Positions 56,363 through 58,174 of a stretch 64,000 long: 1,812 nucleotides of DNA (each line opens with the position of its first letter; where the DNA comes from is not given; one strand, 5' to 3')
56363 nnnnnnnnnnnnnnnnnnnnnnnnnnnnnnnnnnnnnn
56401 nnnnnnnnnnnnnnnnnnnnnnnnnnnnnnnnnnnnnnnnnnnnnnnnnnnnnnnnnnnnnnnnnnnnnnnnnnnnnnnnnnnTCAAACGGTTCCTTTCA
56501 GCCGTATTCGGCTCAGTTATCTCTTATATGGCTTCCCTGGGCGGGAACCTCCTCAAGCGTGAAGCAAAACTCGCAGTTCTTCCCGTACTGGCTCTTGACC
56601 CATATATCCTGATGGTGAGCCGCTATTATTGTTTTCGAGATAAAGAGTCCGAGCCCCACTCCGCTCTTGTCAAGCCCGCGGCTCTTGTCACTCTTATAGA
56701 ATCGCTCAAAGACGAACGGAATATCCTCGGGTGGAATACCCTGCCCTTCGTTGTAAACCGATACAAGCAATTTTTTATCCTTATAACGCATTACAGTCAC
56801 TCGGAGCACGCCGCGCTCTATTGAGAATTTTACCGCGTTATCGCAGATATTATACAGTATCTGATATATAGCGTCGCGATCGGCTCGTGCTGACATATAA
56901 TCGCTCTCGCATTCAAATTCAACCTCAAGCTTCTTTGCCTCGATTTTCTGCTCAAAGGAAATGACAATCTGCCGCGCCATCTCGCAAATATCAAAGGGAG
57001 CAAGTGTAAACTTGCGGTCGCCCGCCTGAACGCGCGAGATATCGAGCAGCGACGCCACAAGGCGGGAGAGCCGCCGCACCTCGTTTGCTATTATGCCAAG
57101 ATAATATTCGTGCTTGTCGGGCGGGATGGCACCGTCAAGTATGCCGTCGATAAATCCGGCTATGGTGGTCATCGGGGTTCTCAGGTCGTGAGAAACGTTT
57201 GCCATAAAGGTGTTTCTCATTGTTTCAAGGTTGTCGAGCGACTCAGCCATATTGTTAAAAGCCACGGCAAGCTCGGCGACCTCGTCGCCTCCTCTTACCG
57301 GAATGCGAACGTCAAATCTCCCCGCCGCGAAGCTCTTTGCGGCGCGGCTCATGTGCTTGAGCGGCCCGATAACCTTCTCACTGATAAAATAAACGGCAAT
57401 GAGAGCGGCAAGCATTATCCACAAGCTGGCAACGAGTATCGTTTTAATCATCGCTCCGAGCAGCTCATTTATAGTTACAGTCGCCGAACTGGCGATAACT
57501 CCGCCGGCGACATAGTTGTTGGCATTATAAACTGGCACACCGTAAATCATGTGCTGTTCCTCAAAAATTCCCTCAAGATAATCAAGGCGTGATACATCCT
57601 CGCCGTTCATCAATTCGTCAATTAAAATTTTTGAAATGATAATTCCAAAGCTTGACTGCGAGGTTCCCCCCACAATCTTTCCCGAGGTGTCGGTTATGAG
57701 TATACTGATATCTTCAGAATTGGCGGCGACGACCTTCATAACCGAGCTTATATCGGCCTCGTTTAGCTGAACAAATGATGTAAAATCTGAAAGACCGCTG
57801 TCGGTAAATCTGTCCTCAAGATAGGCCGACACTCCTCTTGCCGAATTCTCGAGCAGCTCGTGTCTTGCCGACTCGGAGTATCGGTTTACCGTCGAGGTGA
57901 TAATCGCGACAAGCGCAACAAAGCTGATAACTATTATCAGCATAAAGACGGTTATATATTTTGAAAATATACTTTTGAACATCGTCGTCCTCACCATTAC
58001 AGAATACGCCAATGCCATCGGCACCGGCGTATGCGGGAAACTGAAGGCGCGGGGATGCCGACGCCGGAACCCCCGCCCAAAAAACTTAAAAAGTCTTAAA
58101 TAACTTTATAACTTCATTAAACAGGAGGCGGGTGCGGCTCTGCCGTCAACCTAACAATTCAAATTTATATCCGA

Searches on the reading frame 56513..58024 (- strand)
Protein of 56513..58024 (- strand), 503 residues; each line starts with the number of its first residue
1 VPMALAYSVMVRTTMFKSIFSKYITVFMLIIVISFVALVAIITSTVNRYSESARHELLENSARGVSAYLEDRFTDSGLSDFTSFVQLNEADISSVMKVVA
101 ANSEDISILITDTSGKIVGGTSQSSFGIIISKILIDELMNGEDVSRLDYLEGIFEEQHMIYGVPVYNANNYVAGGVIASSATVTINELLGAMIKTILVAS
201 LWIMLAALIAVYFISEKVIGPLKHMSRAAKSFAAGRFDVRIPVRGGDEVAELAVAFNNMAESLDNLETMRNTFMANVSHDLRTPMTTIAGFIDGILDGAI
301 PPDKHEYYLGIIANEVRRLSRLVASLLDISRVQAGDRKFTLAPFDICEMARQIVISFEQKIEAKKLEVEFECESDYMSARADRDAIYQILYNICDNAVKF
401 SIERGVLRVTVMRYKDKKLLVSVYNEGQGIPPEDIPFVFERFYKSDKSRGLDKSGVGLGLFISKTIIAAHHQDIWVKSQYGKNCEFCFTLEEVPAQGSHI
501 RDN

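Call 71: search_protein_families(library=pfam, proteins=[window:56513-58024:-], max_evalue=0.001)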
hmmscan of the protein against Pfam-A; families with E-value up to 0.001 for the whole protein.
window:56513-58024:- (503 aa): 3 families
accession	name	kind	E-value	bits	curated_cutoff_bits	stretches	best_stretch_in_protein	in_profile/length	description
PF02518.31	HATPase_c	-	9.3e-25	87.7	26.4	1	382-492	2-109/111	Histidine kinase-, DNA gyrase B-, and HSP90-like ATPase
PF00512.31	HisKA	-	3.1e-17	62.8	26.9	1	269-335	1-66/66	His Kinase A (phospho-acceptor) domain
PF00672.30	HAMP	-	8.4e-16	58.5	25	1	217-263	5-51/53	HAMP domain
